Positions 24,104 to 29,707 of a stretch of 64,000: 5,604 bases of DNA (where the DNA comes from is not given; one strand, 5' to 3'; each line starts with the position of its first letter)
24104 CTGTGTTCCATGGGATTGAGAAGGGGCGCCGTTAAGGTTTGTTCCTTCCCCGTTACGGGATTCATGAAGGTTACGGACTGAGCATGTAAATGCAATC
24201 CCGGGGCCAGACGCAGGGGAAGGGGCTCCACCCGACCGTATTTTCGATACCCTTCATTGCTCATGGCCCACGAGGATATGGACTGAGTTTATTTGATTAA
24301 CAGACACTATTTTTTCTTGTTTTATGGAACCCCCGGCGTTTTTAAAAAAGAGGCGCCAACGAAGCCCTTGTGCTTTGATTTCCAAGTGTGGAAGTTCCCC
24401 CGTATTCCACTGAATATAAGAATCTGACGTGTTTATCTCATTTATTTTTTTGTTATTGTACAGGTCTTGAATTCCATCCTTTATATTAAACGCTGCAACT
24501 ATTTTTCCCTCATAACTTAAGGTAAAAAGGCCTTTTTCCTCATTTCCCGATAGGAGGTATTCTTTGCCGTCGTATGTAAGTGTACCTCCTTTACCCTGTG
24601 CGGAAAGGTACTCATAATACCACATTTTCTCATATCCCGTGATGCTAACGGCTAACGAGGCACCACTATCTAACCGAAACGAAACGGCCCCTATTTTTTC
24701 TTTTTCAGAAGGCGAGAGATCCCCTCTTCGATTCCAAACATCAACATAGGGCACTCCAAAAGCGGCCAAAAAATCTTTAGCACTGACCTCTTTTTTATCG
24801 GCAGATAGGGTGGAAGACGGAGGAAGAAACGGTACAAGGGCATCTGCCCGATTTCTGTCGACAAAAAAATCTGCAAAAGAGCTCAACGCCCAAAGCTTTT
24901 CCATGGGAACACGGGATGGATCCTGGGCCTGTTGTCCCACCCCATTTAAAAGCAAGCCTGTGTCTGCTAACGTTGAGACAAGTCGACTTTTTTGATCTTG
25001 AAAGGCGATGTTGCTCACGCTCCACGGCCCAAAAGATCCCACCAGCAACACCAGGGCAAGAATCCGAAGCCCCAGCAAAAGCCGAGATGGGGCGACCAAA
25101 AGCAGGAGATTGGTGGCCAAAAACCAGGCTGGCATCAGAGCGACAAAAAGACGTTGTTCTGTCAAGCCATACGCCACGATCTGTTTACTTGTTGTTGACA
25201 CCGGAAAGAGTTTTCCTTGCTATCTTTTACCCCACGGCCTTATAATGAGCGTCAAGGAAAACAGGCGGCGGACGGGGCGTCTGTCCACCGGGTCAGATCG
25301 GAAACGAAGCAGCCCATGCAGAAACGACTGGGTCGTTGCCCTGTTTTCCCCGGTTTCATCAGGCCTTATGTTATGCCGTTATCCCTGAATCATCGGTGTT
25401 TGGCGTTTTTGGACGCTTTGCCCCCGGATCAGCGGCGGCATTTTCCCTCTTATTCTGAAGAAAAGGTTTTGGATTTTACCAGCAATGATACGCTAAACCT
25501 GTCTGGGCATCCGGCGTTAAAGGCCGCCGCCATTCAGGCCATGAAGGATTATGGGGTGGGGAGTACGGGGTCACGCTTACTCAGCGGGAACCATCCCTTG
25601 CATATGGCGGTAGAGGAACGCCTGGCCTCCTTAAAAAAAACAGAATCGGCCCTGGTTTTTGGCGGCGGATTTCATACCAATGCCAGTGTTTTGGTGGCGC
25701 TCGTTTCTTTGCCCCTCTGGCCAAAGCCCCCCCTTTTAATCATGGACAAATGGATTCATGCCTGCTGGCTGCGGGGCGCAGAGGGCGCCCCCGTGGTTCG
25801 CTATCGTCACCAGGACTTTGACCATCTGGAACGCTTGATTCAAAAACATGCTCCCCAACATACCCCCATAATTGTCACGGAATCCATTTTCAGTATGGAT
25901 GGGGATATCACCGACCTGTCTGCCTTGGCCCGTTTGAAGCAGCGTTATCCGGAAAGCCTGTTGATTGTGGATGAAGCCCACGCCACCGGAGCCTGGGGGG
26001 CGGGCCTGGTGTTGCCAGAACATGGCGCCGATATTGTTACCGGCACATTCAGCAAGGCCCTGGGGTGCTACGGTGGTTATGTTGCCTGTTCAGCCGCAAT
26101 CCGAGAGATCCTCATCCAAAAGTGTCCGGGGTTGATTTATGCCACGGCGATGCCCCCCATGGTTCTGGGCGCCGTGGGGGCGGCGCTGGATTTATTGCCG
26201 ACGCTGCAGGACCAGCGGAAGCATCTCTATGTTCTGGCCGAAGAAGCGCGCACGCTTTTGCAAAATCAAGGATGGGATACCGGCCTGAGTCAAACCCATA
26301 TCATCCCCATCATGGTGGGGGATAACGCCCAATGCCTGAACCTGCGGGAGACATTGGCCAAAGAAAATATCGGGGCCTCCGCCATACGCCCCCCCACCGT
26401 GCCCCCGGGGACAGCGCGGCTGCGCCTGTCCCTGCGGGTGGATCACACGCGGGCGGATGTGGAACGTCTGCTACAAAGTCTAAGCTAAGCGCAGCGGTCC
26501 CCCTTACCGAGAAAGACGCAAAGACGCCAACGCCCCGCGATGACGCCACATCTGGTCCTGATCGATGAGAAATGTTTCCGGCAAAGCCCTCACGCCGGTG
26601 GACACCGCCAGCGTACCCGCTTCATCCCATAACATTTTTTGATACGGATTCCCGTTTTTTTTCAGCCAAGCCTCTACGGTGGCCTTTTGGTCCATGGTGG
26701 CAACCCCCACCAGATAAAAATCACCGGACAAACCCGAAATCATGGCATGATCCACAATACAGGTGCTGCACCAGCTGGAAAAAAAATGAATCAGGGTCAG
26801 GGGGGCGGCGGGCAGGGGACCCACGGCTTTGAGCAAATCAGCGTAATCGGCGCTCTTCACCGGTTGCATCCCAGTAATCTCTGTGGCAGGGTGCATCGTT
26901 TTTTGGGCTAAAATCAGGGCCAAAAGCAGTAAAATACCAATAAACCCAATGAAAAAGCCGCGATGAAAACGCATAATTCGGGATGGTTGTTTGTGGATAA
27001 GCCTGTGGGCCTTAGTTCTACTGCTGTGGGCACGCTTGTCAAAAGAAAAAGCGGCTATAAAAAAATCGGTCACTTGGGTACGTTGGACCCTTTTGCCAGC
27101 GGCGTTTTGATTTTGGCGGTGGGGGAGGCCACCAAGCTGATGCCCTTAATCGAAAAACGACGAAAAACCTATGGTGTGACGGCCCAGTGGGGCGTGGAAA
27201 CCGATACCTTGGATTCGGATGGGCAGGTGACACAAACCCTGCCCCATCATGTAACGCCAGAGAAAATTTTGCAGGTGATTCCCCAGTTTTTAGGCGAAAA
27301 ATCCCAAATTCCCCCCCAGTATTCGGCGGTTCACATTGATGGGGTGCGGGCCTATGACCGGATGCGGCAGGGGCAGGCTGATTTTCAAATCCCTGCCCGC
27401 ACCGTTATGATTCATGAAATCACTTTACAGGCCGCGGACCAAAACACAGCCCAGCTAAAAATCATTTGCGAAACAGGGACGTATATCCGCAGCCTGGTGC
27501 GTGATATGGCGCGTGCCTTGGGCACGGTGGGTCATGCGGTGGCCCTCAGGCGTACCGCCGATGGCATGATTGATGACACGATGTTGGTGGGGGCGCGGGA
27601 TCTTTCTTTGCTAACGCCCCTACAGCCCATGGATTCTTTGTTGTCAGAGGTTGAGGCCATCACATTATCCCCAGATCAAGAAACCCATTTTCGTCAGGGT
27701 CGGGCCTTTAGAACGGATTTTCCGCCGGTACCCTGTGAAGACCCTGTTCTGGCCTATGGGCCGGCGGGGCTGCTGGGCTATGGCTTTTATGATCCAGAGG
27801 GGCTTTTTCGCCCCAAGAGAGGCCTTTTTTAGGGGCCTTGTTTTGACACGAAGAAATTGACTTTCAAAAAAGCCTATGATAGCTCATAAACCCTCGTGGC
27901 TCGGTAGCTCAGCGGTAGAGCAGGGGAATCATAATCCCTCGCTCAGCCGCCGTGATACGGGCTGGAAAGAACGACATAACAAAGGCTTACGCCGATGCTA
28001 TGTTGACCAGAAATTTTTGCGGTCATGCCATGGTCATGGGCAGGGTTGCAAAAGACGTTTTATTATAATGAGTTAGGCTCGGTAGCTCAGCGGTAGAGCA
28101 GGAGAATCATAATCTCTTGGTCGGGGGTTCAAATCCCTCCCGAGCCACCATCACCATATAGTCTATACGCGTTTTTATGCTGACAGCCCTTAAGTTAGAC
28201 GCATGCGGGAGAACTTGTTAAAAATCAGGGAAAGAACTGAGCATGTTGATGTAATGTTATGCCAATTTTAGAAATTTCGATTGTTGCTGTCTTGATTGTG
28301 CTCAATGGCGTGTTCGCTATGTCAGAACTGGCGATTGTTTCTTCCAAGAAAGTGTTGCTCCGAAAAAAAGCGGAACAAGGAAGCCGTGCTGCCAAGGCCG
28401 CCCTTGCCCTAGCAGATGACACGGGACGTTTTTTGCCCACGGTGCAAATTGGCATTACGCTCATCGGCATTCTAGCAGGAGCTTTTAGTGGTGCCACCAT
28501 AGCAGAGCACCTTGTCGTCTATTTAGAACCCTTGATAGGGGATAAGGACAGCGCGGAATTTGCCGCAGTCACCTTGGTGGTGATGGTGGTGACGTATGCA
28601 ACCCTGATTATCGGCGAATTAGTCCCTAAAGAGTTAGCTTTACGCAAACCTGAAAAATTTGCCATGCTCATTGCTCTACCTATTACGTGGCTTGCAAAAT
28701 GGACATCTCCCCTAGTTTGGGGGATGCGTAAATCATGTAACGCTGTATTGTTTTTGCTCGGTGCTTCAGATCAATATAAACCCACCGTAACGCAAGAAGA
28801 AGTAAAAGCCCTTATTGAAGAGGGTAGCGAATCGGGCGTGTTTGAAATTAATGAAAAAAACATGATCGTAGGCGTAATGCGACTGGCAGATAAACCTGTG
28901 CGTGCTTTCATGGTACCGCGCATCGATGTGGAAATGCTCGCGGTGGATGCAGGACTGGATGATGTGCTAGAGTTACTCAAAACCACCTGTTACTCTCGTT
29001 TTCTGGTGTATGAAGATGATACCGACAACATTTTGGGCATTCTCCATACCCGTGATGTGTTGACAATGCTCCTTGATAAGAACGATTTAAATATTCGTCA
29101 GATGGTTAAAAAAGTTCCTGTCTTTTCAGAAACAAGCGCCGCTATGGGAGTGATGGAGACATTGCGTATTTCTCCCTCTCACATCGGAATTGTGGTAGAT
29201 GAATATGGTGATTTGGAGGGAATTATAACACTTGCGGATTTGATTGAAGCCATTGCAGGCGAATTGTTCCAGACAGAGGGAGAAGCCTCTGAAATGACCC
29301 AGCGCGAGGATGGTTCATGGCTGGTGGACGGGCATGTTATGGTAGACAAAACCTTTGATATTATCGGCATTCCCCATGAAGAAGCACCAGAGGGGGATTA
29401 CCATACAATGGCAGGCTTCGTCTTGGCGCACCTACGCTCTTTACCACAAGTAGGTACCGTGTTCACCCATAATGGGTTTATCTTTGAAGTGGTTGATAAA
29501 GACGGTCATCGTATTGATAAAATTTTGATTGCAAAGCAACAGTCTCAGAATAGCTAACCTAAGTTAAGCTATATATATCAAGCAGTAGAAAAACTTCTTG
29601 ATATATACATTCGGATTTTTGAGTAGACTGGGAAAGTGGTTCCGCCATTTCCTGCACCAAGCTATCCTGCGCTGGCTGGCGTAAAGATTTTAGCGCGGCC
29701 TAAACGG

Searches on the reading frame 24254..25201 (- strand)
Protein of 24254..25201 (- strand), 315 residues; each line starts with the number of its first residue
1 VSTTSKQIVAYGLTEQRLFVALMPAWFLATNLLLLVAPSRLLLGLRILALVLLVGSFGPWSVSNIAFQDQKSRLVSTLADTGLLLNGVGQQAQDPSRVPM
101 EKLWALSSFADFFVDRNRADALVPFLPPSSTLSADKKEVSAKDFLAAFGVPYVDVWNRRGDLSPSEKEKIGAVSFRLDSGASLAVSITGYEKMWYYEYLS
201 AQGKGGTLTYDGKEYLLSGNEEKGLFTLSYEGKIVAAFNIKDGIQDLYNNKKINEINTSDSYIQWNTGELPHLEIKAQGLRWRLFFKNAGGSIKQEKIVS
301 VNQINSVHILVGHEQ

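Call 62: search_protein_families(library=pfam, proteins=[window:24254-25201:-], max_evalue=0.00001)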
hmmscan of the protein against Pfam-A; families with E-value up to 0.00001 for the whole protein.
window:24254-25201:- (315 aa): 0 families

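Call 90: find_encoding_contigs(protein=window:24257-25201:-, flank=6000, max_places=8)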
Protein window:24257-25201:- (315 aa): 1 contig read that carries it; 1 place shown.
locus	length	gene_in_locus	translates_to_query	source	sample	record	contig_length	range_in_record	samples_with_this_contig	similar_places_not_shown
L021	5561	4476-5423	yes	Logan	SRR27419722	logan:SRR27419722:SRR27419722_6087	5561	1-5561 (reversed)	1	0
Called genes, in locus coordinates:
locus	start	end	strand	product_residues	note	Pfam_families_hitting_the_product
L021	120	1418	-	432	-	PF01595:CNNM, PF00571:CBS (weak), PF03471:CorC_HlyC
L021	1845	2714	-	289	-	PF01509:TruB_N, PF16198:TruB_C_2 (weak)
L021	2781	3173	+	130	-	PF00578:AhpC-TSA (weak), PF08534:Redoxin (weak)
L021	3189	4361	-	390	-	PF00155:Aminotran_1_2, PF01053:Cys_Met_Meta_PP (weak)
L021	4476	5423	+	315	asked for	-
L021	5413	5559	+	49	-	?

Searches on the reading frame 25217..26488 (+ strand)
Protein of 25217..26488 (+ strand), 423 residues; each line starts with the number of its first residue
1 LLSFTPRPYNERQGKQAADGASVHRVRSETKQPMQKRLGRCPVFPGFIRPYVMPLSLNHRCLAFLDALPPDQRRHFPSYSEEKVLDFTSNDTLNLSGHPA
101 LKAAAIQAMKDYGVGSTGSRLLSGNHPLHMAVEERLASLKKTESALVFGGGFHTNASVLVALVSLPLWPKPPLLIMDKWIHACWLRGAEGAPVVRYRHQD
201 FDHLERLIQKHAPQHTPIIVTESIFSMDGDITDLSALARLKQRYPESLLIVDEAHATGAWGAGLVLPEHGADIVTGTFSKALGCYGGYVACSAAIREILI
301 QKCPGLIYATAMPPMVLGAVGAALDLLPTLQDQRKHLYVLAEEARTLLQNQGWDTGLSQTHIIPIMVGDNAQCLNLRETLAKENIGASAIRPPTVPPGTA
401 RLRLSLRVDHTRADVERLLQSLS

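Call 62: search_protein_families(library=pfam, proteins=[window:25217-26488:+], max_evalue=0.00001)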
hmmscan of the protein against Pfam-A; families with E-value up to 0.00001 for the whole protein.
window:25217-26488:+ (423 aa): 2 families
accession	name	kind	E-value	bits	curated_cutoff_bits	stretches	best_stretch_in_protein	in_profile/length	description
PF00155.27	Aminotran_1_2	-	3.8e-49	168.2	19.7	1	83-422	2-361/361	Aminotransferase class I and II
PF01053.26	Cys_Met_Meta_PP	-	1.4e-06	27.6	27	1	127-284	52-202/381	Cys/Met metabolism PLP-dependent enzyme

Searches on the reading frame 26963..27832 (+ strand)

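Call 62: search_protein_families(library=pfam, proteins=[window:26963-27832:+], max_evalue=0.00001)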
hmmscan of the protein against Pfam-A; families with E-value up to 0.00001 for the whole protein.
window:26963-27832:+ (289 aa): 2 families
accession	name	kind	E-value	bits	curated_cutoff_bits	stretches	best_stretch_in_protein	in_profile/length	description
PF01509.24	TruB_N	-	7.2e-48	163.2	27.3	1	27-175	1-149/149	TruB family pseudouridylate synthase (N terminal domain)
PF16198.10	TruB_C_2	-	1.5e-06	28.7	29.3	1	176-215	1-40/66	tRNA pseudouridylate synthase B C-terminal domain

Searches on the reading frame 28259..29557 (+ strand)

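Call 62: search_protein_families(library=pfam, proteins=[window:28259-29557:+], max_evalue=0.00001)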
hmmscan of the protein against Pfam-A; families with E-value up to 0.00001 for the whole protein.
window:28259-29557:+ (432 aa): 3 families
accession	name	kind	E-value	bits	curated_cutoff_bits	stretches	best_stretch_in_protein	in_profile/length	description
PF01595.25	CNNM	-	3.3e-45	154.4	28.4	1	8-198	2-180/181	Cyclin M transmembrane N-terminal domain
PF03471.22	CorC_HlyC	-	3.9e-18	65.7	27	1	348-427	2-80/81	Transporter associated domain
PF00571.33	CBS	-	6.8e-12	46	24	0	219-272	6-56/57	CBS domain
